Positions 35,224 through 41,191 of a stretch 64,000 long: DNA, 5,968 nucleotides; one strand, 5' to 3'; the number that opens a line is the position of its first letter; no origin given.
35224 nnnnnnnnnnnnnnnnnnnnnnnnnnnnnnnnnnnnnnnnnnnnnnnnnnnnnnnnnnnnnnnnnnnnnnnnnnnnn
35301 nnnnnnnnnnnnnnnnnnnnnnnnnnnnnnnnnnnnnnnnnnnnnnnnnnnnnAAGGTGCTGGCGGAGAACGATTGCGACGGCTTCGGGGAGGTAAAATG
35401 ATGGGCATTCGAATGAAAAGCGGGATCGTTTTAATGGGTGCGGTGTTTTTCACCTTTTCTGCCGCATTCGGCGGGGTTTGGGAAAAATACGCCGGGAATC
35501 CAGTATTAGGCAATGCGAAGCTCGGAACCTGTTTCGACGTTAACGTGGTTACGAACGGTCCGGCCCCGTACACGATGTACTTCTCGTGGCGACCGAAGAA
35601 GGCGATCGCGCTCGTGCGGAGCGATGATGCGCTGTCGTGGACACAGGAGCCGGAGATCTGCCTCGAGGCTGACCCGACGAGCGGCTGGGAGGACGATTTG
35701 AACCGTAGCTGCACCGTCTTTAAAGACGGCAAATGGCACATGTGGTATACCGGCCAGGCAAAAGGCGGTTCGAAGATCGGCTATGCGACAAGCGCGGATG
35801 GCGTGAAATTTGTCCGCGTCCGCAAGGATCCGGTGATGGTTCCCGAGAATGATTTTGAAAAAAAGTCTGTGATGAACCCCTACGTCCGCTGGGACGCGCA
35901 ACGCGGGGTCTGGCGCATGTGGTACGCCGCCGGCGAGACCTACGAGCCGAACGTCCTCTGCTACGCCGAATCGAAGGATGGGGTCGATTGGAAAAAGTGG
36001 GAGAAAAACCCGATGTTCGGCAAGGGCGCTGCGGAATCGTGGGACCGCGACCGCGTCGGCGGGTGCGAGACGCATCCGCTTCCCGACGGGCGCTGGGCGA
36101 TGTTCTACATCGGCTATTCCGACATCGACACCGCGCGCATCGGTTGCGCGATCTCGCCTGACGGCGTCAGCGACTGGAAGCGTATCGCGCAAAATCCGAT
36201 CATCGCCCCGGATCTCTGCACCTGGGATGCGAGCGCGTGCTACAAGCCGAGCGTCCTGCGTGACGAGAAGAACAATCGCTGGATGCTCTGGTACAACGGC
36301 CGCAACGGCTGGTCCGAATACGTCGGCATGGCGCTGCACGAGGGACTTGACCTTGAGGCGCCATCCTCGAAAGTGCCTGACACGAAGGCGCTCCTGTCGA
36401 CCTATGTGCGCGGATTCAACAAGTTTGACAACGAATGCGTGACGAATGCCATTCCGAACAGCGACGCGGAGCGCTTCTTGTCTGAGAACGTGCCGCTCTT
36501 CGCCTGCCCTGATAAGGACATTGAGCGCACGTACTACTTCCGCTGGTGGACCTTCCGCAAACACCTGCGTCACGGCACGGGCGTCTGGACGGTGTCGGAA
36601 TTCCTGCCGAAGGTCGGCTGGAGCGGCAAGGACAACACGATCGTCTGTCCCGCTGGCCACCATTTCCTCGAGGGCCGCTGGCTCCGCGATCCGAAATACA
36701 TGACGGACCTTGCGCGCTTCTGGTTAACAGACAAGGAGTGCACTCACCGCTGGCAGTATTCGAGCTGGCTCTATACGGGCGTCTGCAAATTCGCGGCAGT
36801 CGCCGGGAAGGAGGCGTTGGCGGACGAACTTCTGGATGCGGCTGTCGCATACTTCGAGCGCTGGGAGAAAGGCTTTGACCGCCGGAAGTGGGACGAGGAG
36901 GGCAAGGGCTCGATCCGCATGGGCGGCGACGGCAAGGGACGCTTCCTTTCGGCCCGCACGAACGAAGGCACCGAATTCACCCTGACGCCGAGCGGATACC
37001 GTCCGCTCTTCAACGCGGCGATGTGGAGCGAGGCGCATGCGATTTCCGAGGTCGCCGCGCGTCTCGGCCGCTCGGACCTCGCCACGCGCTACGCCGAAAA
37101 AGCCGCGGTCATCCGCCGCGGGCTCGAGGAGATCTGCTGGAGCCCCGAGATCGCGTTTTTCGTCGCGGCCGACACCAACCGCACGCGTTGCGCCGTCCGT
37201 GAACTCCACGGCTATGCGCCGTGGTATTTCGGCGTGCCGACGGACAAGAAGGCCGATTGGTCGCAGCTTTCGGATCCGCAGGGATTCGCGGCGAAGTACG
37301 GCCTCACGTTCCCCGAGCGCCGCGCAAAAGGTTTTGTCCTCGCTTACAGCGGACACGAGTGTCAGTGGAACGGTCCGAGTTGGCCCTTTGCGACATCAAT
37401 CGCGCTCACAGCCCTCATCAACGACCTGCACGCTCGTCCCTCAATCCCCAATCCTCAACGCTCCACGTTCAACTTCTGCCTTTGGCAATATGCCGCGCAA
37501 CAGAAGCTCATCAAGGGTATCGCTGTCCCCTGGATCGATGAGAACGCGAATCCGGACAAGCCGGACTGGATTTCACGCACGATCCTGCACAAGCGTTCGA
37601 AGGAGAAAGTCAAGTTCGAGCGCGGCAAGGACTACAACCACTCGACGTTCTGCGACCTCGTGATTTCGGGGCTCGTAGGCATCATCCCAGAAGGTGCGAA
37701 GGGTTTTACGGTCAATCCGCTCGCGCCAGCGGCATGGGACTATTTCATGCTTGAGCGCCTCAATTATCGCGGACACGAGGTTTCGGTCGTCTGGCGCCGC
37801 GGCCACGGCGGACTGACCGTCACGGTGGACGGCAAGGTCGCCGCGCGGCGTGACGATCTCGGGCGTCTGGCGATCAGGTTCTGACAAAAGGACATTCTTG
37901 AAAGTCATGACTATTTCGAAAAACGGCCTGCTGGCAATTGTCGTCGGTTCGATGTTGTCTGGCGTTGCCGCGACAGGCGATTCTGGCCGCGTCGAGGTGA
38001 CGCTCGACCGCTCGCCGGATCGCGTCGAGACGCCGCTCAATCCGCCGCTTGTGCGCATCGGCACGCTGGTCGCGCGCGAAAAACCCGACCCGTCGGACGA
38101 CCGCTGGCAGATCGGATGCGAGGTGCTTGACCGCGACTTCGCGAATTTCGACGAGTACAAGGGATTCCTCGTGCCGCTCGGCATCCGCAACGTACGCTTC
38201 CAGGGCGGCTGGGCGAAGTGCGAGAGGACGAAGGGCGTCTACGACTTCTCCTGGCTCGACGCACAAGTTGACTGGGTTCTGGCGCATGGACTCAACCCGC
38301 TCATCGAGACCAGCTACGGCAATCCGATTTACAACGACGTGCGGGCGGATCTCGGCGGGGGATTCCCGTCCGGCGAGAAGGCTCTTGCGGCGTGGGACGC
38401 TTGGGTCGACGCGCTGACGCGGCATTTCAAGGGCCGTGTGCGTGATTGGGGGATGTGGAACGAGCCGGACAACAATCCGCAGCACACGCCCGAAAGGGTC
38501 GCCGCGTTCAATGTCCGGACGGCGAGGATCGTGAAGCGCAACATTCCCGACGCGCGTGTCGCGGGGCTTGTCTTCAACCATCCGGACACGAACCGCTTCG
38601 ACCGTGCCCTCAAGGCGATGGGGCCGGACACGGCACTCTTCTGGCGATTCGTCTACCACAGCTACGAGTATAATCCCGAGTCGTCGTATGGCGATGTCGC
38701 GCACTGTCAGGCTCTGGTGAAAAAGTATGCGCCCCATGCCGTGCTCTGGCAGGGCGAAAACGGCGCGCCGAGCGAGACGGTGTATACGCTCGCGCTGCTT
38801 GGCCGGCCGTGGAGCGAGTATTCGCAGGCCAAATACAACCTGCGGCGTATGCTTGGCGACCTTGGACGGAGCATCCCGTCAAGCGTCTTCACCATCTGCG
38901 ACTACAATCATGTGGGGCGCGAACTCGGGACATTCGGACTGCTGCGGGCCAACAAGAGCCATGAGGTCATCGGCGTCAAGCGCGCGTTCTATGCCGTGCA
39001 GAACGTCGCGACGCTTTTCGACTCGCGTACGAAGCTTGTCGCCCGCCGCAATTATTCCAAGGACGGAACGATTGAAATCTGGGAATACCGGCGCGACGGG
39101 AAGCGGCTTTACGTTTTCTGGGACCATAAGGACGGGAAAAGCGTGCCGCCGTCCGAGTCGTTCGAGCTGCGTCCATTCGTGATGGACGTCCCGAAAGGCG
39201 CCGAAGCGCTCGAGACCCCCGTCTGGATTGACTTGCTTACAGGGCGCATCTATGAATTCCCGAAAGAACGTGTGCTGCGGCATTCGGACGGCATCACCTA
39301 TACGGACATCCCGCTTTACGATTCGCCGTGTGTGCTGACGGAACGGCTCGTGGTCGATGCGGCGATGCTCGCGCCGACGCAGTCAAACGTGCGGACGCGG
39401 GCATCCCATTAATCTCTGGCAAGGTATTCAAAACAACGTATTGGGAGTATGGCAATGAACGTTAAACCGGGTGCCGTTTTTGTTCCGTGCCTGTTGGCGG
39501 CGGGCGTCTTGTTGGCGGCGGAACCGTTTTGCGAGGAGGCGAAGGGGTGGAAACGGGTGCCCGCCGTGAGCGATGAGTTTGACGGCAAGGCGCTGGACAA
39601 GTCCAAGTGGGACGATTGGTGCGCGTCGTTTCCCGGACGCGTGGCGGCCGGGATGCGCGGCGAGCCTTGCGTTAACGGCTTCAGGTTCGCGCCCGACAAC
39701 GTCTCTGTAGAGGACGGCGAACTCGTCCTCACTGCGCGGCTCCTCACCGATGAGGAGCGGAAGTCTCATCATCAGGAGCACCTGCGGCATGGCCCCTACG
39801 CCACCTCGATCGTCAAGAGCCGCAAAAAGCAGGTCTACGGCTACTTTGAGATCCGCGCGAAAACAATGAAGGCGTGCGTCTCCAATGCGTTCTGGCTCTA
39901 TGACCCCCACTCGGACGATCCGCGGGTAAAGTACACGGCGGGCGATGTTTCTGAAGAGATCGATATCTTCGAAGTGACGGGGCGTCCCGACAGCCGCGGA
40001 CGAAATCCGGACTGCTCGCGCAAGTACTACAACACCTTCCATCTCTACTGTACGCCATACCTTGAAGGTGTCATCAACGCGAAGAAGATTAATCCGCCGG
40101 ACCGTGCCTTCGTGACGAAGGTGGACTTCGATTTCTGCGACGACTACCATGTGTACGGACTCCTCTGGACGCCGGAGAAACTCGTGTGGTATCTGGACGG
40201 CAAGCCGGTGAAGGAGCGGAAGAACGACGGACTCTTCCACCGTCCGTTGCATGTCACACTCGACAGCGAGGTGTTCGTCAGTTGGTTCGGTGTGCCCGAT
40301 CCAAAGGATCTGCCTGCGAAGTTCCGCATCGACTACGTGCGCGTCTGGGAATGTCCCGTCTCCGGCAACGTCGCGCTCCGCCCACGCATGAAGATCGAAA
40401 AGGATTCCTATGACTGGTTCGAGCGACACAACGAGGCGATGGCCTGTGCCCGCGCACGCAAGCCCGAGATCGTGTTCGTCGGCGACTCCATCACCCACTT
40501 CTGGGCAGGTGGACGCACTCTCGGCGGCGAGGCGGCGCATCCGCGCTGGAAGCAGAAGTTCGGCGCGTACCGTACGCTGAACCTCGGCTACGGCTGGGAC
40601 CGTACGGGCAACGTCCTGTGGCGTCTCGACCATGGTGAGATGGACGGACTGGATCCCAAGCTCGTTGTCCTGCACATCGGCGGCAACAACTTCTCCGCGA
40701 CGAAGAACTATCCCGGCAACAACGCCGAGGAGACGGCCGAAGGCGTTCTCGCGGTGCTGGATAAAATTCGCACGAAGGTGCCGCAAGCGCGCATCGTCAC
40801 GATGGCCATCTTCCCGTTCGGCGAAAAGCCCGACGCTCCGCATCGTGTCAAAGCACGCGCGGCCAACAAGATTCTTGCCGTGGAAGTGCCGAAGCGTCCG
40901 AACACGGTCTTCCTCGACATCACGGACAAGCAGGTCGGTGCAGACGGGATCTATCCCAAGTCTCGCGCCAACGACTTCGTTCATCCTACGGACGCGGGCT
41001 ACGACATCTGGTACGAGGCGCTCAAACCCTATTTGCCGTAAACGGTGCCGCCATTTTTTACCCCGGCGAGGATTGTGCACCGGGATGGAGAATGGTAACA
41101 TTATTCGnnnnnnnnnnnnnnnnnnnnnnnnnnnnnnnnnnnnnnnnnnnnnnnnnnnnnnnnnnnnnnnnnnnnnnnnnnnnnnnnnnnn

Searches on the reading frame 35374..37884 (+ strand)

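Call 14: search_protein_families(library=pfam, proteins=[window:35374-37884:+], max_evalue=0.001)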
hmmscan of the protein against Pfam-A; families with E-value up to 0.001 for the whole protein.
window:35374-37884:+ (836 aa): 4 families
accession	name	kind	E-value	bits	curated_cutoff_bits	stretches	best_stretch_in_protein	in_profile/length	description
PF22422.2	MGH1-like_GH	-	4.4e-51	175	27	1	420-757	2-356/356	Mannosylglycerate hydrolase MGH1-like glycoside hydrolase domain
PF00251.26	Glyco_hydro_32N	-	1.5e-10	41.5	22.1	1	66-209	22-172/307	Glycosyl hydrolases family 32 N-terminal domain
PF04041.19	Glyco_hydro_130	-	0.00012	21.5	26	0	243-312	56-120/320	beta-1,4-mannooligosaccharide phosphorylase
PF03633.20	Glyco_hydro_65C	-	0.00025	21.2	22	1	779-818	9-45/62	Glycosyl hydrolase family 65, C-terminal domain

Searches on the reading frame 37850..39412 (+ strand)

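Call 3: search_protein_families(library=pfam, proteins=[window:37850-39412:+], max_evalue=0.01)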
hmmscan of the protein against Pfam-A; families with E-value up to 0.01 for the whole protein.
window:37850-39412:+ (520 aa): 2 families
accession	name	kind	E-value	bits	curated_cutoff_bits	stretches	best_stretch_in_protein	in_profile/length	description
PF02449.21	Glyco_hydro_42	-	0.0052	16.6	21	0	119-155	32-68/376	Beta-galactosidase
PF01229.23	Glyco_hydro_39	-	0.0073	15.6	26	0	127-208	70-160/472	Glycosyl hydrolases family 39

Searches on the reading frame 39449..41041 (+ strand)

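Call 3: search_protein_families(library=pfam, proteins=[window:39449-41041:+], max_evalue=0.01)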
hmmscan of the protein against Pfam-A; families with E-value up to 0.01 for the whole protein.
window:39449-41041:+ (530 aa): 3 families
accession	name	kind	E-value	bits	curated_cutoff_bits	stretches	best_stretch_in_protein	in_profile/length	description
PF13472.12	Lipase_GDSL_2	-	1.4e-23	84.7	32.9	1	343-520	1-178/178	GDSL-like Lipase/Acylhydrolase family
PF00722.28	Glyco_hydro_16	-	5.5e-16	58.9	22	1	82-296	11-173/175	Glycosyl hydrolases family 16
PF00657.28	Lipase_GDSL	-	4.2e-09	37.3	23.6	1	341-525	1-208/208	GDSL-like Lipase/Acylhydrolase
